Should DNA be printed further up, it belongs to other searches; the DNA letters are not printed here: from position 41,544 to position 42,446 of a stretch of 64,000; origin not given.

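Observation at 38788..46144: ECF-type importer plus YbtPQ-like ABC pair embedded at the head of the NRPS operon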

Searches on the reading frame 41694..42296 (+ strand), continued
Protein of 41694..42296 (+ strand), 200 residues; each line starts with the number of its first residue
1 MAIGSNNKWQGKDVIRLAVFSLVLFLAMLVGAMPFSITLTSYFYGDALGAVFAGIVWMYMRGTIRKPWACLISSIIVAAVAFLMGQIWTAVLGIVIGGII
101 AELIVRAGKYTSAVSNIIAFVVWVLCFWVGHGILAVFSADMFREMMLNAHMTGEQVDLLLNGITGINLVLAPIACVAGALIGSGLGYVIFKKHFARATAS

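Call 35: find_encoding_contigs(protein=P0211, flank=10000, max_places=2)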
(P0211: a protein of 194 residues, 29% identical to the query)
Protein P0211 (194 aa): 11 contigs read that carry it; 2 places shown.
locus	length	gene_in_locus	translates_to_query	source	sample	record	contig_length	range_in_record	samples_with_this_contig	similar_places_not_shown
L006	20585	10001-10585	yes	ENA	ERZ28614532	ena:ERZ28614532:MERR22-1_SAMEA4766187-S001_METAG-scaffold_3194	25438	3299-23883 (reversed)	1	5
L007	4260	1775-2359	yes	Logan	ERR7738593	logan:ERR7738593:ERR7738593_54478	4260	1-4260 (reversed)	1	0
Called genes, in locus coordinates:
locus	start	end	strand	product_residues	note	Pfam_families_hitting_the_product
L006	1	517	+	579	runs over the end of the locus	PF00664:ABC_membrane, PF00005:ABC_tran, PF02463:SMC_N (faint)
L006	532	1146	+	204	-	PF00440:TetR_N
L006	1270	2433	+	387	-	PF01757:Acyl_transf_3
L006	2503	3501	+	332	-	PF00165:HTH_AraC (faint), PF12833:HTH_18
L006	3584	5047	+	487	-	PF00135:COesterase, PF20434:BD-FAE, PF07859:Abhydrolase_3 (weak), PF00135:COesterase (weak)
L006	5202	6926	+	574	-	PF00664:ABC_membrane, PF02463:SMC_N, PF00005:ABC_tran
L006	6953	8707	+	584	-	PF00664:ABC_membrane, PF00005:ABC_tran, PF02463:SMC_N (weak)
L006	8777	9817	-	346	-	PF01757:Acyl_transf_3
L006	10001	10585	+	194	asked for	PF09605:Trep_Strep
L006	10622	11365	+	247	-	PF02361:CbiQ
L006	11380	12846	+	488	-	PF13555:AAA_29 (faint), PF20720:nSTAND3 (faint), PF00005:ABC_tran, PF02463:SMC_N (weak), PF13476:AAA_23 (weak), PF00005:ABC_tran, PF02463:SMC_N (weak), PF13304:AAA_21, +3 more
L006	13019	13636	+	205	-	PF00440:TetR_N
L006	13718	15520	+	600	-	PF00664:ABC_membrane, PF00005:ABC_tran, PF02463:SMC_N (weak)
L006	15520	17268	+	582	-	PF00664:ABC_membrane, PF00005:ABC_tran, PF02463:SMC_N (weak)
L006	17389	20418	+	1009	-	PF07494:Reg_prop (faint), PF07495:Y_Y_Y, PF00211:Guanylate_cyc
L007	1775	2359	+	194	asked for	PF09605:Trep_Strep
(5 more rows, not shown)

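Call 36: find_encoding_contigs(protein=P0243, flank=10000, max_places=1)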
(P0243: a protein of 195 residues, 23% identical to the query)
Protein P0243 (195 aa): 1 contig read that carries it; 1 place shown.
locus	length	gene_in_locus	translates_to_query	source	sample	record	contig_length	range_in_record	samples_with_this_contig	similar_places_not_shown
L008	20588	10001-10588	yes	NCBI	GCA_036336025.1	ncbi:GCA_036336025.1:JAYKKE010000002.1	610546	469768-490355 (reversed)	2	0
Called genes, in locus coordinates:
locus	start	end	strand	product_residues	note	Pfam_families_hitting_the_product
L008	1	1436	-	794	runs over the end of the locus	PF01627:Hpt, PF02895:H-kinase_dim, PF02518:HATPase_c, PF01584:CheW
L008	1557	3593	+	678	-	PF00270:DEAD (weak), PF04851:ResIII, PF17757:UvrB_inter, PF27431:UvrB_3rd, PF00271:Helicase_C, PF12344:UvrB, PF02151:UVR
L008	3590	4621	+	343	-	-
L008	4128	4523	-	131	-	-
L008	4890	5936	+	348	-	PF01297:ZnuA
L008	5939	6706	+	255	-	PF00005:ABC_tran, PF02463:SMC_N (faint), PF13304:AAA_21 (faint)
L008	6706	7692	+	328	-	PF00950:ABC-3, PF01032:FecCD (weak)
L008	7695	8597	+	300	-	PF00950:ABC-3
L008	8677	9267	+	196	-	PF09605:Trep_Strep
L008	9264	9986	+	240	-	PF02361:CbiQ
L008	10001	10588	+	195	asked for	PF09605:Trep_Strep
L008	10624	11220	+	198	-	PF09605:Trep_Strep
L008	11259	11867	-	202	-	PF00440:TetR_N, PF13305:TetR_C_33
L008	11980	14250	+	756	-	PF00890:FAD_binding_2 (faint), PF13450:NAD_binding_8, PF01593:Amino_oxidase (weak), PF00175:NAD_binding_1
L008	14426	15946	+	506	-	PF03193:RsgA_GTPase (faint), PF13191:AAA_16 (faint), PF13555:AAA_29 (faint), PF00005:ABC_tran, PF02463:SMC_N (faint), PF13401:AAA_22 (faint), PF13476:AAA_23 (faint), PF00005:ABC_tran, +3 more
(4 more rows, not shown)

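Call 37: find_encoding_contigs(protein=P0155, flank=10000, max_places=1)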
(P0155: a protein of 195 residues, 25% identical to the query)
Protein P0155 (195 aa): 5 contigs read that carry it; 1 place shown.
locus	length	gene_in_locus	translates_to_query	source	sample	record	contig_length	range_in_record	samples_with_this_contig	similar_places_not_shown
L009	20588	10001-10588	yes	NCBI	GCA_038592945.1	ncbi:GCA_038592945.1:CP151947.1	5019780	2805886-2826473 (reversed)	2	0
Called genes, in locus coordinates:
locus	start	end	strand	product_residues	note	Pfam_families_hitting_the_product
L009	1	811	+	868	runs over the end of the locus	PF00690:Cation_ATPase_N, PF00122:E1-E2_ATPase, PF13246:Cation_ATPase, PF08282:Hydrolase_3 (faint), PF00702:Hydrolase, PF00689:Cation_ATPase_C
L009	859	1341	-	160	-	PF11553:DUF3231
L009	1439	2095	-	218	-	PF00190:Cupin_1, PF07883:Cupin_2 (weak)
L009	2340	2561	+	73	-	-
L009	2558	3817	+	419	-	PF00817:IMS, PF11798:IMS_HHH (weak), PF21999:IMS_HHH_1 (weak), PF11799:IMS_C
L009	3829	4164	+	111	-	PF08863:YolD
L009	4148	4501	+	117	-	PF26325:YhjD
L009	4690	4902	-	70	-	-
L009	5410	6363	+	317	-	PF12833:HTH_18, PF00165:HTH_AraC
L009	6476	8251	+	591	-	PF00664:ABC_membrane, PF00005:ABC_tran, PF02463:SMC_N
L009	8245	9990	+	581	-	PF00664:ABC_membrane, PF00005:ABC_tran, PF02463:SMC_N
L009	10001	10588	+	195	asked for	PF09605:Trep_Strep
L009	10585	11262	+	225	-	PF02361:CbiQ (weak)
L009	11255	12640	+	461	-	PF03193:RsgA_GTPase (faint), PF13476:AAA_23 (faint), PF13555:AAA_29 (faint), PF00005:ABC_tran, PF13175:AAA_15 (faint), PF13401:AAA_22 (faint), PF02463:SMC_N (weak), PF00005:ABC_tran, +4 more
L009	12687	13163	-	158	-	PF13302:Acetyltransf_3, PF00583:Acetyltransf_1, PF13523:Acetyltransf_8 (faint), PF13673:Acetyltransf_10 (weak), PF13508:Acetyltransf_7 (weak)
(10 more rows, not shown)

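Call 42: find_related_loci(query=A3, collection=genome_contigs, flank=10000)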
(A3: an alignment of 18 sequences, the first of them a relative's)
Query A3 (196 aa) in genome_contigs; peptide patterns used: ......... (x = any residue, [..] = any of these).
600 stretches matched a pattern (row limit reached: there are more); 535 encode a relative of the query (tblastn E <= 1e-3); the best 80 are kept; 80 distinct loci.
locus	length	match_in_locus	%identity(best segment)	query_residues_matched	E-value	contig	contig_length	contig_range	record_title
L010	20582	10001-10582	49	2-195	1e-56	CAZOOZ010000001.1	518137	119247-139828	MAG TPA_asm: uncultured Eubacteriaceae bacterium isolate SRP241326_co1_358 genome assembly, contig: NODE_3_length_518137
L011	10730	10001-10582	51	3-196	9e-57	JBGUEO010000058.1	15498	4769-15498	MAG: Velocimicrobium sp. isolate DXN-04 NODE_429_length_15498_cov_14.388526, whole genome shotgun sequence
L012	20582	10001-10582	49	2-195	2e-56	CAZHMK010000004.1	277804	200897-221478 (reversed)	MAG TPA_asm: uncultured Eubacteriaceae bacterium isolate SRP241341_co1_246 genome assembly, contig: NODE_25_length_27780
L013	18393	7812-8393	48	1-196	4e-54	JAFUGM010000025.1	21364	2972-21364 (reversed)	MAG: Solobacterium sp. isolate RGIG4473 Roe_deer_Omasum-5__c1775, whole genome shotgun sequence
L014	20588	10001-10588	47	1-195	6e-54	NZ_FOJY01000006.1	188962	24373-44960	Acetitomaculum ruminis DSM 5522, whole genome shotgun sequence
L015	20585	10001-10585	43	3-196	4e-50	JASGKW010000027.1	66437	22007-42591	MAG: Muricomes sp. isolate 5N624 JMF-2111-06-0005.ont.bin.624_26, whole genome shotgun sequence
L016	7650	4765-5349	44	1-196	3e-49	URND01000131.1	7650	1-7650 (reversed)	uncultured Clostridiales bacterium isolate UMGS1151 genome assembly, contig: NODE_3820_length_7650_cov_3.763792, whole g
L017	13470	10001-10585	45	1-196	3e-49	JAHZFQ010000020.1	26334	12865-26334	MAG: Lachnospiraceae bacterium isolate HRGM_Genome_2950 HRGM_Genome_2950_20, whole genome shotgun sequence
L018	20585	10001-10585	44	1-196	3e-49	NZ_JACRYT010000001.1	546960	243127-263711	Zhenpiania hominis strain BX12 BX-12_ctg0001, whole genome shotgun sequence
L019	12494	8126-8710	44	1-196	3e-49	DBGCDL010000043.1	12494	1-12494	MAG TPA_asm: Oscillospiraceae bacterium isolate MAG11225 contig43, whole genome shotgun sequence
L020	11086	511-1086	46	2-195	2e-49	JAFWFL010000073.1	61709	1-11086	MAG: Coriobacteriales bacterium isolate RGIG5691 Sheep_Duodenum.Co__c696290, whole genome shotgun sequence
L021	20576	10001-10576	45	4-196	6e-49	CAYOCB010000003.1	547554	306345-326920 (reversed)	MAG TPA_asm: uncultured Lacrimispora sp. isolate binchicken_co338_66 genome assembly, contig: NODE_6_length_547554_cov_1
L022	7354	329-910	42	1-196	6e-49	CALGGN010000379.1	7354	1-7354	MAG TPA_asm: uncultured Selenomonas sp. isolate ERR1278103_bin.195_CONCOCT_v1.1_MAG genome assembly, contig: ERZ841272.1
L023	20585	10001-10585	44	1-196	6e-49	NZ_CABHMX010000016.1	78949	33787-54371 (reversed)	Blautia luti isolate NZ_Blautia_luti_RSSSTS7063_SV_a2_mod, whole genome shotgun sequence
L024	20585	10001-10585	44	1-196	2e-48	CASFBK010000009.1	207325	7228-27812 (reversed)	uncultured Eubacteriales bacterium isolate A83_L3_358358_idba_bin.71 genome assembly, contig: A83_L3_358358_idba_bin.71.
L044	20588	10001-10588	46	3-196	3e-43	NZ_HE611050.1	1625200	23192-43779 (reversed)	Clostridium senegalense JC122 strain JC122T, whole genome shotgun sequence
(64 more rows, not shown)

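Call 54: predict_structure(alignment_id=A1)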
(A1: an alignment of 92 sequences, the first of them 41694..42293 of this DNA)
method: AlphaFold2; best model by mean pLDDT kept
length: 200 residues; sequences in the alignment: 92
mean_pLDDT: 94.2   pTM: 0.89
mean pLDDT of the five models: 94.2, 94.0, 93.8, 93.8, 93.5
residues with pLDDT >= 90: 182; 70-90: 9; 50-70: 5; < 50: 4
segments of 3 or more residues with pLDDT < 50: 1-3
pLDDT, mean of each block of 10 residues (from residue 1): 69 98 98 93 96 98 96 98 96 98 98 98 98 95 96 95 92 98 97 78
secondary structure, 60 per line:
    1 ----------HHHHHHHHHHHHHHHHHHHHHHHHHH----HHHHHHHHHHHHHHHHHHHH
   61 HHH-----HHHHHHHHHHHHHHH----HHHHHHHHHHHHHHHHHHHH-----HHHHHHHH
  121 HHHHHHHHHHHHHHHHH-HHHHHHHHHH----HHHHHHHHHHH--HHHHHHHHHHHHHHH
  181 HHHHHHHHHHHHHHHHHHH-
elements in order: H11-36 H41-63 H69-83 H88-107 H113-137 H139-148 H153-163 H166-199

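Call 57: fold_search(model_id=the predicted structure, library=pdb)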
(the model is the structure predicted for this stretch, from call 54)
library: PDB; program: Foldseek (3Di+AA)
matches with E <= 10: 340; with E <= 0.001: 0
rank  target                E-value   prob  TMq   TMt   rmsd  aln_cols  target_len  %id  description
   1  7vvn_R                3.9e-01  0.11  0.16  0.13  18.5       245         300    9  PTH-bound human PTH1R in complex with Gs (class4) (released 2022-08-03)
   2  3ns0                  4.9e-01  0.23  0.24  0.23  13.1       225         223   11  X-ray structure of bacteriorhodopsin (released 2011-05-11)
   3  1jv6                  5.1e-01  0.33  0.25  0.25  13.7       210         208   15  BACTERIORHODOPSIN D85S/F219L DOUBLE MUTANT AT 2.00 ANGSTROM RESOLUTION (released 2001-10-31)
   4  5a45                  5.6e-01  0.20  0.21  0.20  15.1       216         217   11  Structure of Bacteriorhodopsin obtained from 5um crystals by multi crystal data collection (released 2015-11-11)
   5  8uao_A                7.0e-01  0.25  0.24  0.21  16.9       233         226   12  DpHF18 filament (released 2024-04-10)
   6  3tdo_A                8.1e-01  0.10  0.17  0.16  21.8       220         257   11  Crystal structure of HSC at pH 9.0 (released 2012-03-07)
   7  8wz2_R                1.0e+00  0.08  0.18  0.13  21.3       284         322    9  Structure of 26RFa-pyroglutamylated RFamide peptide receptor complex (released 2024-06-19)
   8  9qdp                  1.1e+00  0.20  0.27  0.26  13.5       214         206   15  De novo designed enzyme for Morita-Baylis-Hillman reaction MBH2 (released 2025-12-10)
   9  8pwj                  1.2e+00  0.20  0.25  0.25  11.3       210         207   13  Light structure of sensory rhodopsin-II solved by serial millisecond crystallography. 30-60 milliseconds time-bin (released 2025-02-05)
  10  8ha0_R                1.2e+00  0.09  0.20  0.14  20.9       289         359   11  Molecular recognition of two endogenous hormones by the human parathyroid hormone receptor-1 (released 2022-12-21)
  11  9ii3_B                1.2e+00  0.10  0.19  0.08  19.2       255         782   10  Cryo-EM Structure of the 2:1 Complex of mGlu3 and beta-arrestin1 (released 2025-03-05)
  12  3tds_A                1.2e+00  0.06  0.15  0.14  20.9       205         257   13  Crystal structure of HSC F194I (released 2012-03-07)
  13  8tf5                  1.3e+00  0.10  0.17  0.11  15.5       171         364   15  Crystal structure of orphan G protein-coupled receptor 6, pseudoapo form (released 2024-12-04)
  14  8hao_I                1.3e+00  0.09  0.19  0.14  17.4       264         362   11  Human parathyroid hormone receptor-1 dimer (released 2022-12-21)
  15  8j18_R                1.4e+00  0.06  0.17  0.13  22.1       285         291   12  Cryo-EM structure of the 3-OH-C12-bound GPR84 receptor-Gi complex (released 2023-06-21)
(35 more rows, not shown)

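Call 59: find_encoding_contigs(protein=P0038, flank=10000, max_places=1)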
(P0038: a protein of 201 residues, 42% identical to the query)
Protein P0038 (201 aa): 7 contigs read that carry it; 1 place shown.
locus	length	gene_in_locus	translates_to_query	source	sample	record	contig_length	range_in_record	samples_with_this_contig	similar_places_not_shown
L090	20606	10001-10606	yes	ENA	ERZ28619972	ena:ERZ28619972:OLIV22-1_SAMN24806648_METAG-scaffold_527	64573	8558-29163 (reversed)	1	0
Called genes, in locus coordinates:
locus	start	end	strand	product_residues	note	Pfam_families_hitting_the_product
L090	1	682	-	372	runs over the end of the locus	PF01717:Meth_synt_2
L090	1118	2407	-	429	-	PF01053:Cys_Met_Meta_PP, PF00155:Aminotran_1_2, PF01041:DegT_DnrJ_EryC1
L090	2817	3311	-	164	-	-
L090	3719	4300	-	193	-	PF00702:Hydrolase, PF08282:Hydrolase_3 (faint)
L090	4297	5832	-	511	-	PF00122:E1-E2_ATPase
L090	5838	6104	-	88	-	PF19605:DUF6110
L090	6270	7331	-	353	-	PF12833:HTH_18, PF00165:HTH_AraC (weak)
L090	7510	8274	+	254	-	PF02361:CbiQ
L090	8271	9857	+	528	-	PF13481:AAA_25 (faint), PF00005:ABC_tran, PF00931:NB-ARC (faint), PF02367:TsaE (faint), PF02463:SMC_N (faint), PF13191:AAA_16 (faint), PF13304:AAA_21, PF00005:ABC_tran, +4 more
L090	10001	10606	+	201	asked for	PF09605:Trep_Strep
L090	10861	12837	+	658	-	PF00664:ABC_membrane, PF00005:ABC_tran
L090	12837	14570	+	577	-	PF00664:ABC_membrane, PF00005:ABC_tran, PF02463:SMC_N (weak)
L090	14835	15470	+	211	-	PF00583:Acetyltransf_1 (faint)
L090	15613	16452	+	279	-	PF04072:LCM (weak)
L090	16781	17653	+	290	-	PF00892:EamA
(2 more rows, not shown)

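Call 60: search_solved_structures(query=A1, max_evalue=10)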
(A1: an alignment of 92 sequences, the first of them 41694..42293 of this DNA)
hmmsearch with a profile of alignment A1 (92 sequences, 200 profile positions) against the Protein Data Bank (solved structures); distinct sequences matched with E-value up to 10: 4.
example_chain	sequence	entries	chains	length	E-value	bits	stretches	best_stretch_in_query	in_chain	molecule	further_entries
5edl_A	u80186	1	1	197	0.0012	22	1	9-112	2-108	Putative HMP/thiamine permease protein YkoE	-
9fqt_A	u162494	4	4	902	0.03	17.4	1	9-97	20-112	High affinity cationic amino acid transporter 1,Green fluorescent protein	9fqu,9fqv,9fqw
9b8o_U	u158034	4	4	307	0.33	14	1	104-150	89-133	Synaptophysin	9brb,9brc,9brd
9bra_s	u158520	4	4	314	0.34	13.9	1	104-150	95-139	Synaptophysin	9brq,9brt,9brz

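Call 63: search_solved_structures(query=A1, max_evalue=0.01, show_alignments=1)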
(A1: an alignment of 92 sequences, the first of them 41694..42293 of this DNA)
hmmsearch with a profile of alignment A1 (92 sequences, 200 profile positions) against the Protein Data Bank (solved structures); distinct sequences matched with E-value up to 0.01: 1.
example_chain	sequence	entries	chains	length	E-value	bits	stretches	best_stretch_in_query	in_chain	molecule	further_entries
5edl_A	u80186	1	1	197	0.0012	22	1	9-112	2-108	Putative HMP/thiamine permease protein YkoE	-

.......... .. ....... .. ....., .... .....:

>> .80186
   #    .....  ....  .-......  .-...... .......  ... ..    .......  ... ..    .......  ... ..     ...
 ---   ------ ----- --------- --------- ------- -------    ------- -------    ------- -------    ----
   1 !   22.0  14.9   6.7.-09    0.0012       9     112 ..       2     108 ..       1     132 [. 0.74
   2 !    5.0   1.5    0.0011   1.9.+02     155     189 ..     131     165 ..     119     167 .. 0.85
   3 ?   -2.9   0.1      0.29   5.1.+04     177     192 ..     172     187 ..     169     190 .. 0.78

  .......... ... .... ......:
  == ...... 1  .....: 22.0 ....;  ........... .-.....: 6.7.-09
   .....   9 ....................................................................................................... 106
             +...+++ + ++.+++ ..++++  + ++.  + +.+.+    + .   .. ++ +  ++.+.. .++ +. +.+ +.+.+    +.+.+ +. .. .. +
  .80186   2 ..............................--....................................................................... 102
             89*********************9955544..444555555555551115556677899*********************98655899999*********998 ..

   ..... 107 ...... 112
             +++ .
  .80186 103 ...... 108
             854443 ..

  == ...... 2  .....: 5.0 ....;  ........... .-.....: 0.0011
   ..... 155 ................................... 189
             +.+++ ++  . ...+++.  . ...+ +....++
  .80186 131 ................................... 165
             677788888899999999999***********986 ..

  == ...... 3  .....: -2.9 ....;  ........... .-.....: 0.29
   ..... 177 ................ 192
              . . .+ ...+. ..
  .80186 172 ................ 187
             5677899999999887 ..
